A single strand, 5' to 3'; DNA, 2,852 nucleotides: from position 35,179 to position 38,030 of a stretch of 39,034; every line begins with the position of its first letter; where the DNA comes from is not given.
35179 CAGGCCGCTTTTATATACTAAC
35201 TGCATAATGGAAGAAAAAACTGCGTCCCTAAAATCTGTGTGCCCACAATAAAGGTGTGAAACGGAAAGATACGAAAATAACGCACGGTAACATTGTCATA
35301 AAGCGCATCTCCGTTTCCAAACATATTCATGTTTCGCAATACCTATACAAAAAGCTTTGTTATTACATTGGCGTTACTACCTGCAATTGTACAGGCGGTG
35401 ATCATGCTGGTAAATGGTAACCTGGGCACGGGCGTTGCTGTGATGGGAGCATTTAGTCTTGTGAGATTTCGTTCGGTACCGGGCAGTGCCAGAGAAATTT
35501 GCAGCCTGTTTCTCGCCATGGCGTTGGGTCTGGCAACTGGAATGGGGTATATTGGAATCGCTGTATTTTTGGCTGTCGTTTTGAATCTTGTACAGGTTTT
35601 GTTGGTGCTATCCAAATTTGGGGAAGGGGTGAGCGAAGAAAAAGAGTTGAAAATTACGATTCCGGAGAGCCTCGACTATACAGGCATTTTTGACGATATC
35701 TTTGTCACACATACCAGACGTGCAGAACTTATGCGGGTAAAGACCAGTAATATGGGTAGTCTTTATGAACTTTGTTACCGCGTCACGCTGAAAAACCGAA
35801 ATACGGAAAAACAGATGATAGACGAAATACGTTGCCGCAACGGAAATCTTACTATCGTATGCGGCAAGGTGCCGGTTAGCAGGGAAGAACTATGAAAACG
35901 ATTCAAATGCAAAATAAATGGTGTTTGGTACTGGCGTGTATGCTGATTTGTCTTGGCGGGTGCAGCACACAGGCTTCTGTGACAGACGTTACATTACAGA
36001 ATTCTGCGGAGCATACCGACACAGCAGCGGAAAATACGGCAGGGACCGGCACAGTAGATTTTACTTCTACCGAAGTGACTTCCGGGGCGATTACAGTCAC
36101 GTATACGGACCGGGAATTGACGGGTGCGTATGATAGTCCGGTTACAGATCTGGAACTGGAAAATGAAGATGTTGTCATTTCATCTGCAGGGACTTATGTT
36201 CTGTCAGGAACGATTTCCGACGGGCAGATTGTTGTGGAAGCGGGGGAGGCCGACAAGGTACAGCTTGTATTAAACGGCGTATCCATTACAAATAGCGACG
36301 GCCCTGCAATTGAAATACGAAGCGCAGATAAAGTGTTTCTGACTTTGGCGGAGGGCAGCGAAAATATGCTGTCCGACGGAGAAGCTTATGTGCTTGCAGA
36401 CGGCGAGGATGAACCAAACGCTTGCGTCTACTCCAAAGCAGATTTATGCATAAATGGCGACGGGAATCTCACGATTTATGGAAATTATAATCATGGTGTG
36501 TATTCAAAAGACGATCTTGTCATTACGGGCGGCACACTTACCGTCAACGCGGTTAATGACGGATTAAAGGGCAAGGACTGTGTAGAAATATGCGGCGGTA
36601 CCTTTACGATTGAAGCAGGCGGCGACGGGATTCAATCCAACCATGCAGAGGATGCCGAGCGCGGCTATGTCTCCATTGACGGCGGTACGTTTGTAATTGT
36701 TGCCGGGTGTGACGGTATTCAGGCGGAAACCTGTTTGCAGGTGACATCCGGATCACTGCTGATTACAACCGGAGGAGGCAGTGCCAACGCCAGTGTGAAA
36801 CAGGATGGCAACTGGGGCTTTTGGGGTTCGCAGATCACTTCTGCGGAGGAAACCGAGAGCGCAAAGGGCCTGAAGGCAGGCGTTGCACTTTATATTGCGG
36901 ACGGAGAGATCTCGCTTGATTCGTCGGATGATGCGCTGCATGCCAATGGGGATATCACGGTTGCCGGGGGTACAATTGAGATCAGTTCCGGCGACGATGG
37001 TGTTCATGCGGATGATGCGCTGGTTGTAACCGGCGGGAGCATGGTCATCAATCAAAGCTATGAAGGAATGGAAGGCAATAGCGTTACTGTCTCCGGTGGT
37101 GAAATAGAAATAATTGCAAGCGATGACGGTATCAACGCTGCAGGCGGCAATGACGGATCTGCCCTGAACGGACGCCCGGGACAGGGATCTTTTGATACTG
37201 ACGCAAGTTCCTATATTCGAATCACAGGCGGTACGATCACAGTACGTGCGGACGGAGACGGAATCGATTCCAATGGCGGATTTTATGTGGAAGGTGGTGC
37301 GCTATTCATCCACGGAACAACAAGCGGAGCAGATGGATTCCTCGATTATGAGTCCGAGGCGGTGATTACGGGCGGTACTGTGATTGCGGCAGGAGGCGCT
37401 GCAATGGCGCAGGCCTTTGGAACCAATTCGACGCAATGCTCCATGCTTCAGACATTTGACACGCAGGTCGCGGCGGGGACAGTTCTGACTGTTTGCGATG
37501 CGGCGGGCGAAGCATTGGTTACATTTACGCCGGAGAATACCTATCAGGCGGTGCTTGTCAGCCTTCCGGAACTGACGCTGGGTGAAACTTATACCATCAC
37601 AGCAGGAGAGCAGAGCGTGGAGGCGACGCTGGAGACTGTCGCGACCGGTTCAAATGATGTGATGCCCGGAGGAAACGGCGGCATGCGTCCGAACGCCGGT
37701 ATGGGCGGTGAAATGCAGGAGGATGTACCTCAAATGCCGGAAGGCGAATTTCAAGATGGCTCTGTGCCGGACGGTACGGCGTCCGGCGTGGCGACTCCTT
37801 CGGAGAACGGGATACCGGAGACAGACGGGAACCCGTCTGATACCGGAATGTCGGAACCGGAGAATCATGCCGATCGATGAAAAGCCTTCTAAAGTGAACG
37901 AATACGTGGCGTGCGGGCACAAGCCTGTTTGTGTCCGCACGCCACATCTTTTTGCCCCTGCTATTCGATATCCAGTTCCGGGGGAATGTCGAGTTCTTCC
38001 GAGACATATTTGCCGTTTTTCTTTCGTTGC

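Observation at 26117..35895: One DUF4956 gene split into complementary halves ~9.1 kb apart on opposite strands: footprint of a ~9.2-kb inversion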

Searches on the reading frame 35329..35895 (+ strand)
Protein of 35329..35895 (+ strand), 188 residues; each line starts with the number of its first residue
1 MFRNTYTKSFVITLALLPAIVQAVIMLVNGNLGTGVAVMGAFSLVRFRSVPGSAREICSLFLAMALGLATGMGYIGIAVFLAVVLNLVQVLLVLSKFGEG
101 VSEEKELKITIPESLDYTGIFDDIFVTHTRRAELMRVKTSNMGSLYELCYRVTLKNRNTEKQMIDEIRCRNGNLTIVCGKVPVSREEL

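Call 6: search_protein_families(library=pfam, max_evalue=0.1, proteins=[window:35329-35895:+])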
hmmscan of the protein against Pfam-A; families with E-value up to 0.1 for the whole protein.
window:35329-35895:+ (188 aa): 1 family
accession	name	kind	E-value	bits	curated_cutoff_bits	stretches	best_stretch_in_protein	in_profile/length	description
PF16316.10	DUF4956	-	1.7e-15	57.6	30.6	1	3-97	15-112/169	Domain of unknown function (DUF4956)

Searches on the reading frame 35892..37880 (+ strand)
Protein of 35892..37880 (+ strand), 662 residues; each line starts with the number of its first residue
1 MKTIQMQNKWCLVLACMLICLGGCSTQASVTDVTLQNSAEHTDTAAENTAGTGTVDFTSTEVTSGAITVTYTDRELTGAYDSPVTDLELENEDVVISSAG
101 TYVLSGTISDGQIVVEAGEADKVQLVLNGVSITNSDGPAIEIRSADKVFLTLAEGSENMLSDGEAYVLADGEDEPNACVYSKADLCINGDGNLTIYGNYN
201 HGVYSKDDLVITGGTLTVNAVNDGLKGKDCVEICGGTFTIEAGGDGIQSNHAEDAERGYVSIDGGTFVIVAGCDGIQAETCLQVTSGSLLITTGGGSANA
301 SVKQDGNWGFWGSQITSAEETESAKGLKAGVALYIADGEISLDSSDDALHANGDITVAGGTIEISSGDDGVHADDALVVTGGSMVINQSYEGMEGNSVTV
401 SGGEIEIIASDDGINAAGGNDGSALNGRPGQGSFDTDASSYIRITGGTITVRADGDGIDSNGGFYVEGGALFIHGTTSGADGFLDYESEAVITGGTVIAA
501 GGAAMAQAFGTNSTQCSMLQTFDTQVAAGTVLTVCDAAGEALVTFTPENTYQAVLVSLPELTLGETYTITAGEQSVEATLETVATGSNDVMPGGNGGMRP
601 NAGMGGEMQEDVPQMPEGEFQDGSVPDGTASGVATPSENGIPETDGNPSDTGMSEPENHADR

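Call 6: search_protein_families(library=pfam, max_evalue=0.1, proteins=[window:35892-37880:+])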
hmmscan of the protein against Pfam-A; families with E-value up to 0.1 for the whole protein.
window:35892-37880:+ (662 aa): 4 families
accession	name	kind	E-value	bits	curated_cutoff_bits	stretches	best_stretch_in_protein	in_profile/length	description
PF14262.12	Cthe_2159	-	6.4e-104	347.3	25.8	2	91-370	2-262/262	Carbohydrate-binding domain-containing protein Cthe_2159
PF12059.13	DUF3540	-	0.002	18.5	27.9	0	161-281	43-166/199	Protein of unknown function (DUF3540)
PF10106.14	DUF2345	-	0.0043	17.3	30.7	0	277-366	17-110/151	Uncharacterized protein conserved in bacteria (DUF2345)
PF16749.10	Arteri_nsp7a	-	0.015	16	27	1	481-537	69-126/130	Arterivirus nonstructural protein 7 alpha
